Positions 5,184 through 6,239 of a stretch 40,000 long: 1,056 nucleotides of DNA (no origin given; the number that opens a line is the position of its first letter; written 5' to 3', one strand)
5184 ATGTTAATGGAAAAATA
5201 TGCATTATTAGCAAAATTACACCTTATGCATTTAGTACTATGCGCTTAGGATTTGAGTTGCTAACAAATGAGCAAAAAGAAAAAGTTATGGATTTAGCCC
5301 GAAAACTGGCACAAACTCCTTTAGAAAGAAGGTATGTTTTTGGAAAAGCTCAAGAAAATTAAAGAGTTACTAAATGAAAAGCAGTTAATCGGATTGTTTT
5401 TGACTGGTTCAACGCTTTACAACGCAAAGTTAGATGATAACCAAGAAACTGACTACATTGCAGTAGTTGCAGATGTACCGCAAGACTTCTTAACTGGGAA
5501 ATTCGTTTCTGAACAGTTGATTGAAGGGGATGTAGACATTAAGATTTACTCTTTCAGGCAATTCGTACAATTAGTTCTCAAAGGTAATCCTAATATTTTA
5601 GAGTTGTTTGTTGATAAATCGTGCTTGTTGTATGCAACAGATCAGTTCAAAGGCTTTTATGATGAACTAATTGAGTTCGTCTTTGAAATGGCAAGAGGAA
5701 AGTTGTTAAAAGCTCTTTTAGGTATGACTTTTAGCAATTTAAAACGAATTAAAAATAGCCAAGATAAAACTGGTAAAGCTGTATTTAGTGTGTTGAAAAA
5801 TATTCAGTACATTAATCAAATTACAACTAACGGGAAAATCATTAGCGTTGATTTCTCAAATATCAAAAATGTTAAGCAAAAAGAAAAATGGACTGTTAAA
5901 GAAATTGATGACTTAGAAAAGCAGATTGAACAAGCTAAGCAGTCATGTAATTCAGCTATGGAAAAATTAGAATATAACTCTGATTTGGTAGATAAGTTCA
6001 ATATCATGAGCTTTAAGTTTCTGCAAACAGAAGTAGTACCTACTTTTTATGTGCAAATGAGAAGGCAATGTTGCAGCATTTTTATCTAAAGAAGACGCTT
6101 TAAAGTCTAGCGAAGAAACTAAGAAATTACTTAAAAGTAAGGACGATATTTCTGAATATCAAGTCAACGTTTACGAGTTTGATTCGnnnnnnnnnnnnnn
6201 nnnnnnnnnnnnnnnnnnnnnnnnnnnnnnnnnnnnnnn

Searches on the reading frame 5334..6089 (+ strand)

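Call 35: search_protein_families(library=pfam, proteins=[window:5334-6089:+], max_evalue=0.001)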
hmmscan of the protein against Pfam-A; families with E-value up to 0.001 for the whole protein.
window:5334-6089:+ (251 aa): 1 family
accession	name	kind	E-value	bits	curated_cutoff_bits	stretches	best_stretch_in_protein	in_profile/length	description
PF10127.15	RlaP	-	7.6e-09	36.1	23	1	23-203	25-204/249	RNA repair pathway DNA polymerase beta family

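Call 45: search_protein_families(library=padloc, proteins=[window:5334-6089:+], max_evalue=0.001)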
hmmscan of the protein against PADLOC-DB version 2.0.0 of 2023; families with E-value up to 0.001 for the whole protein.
window:5334-6089:+ (251 aa): 1 family
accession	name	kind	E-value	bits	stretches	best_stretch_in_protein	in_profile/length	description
PDLC01177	CorA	-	0.00073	17.7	0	164-204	3-44/117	CorA-like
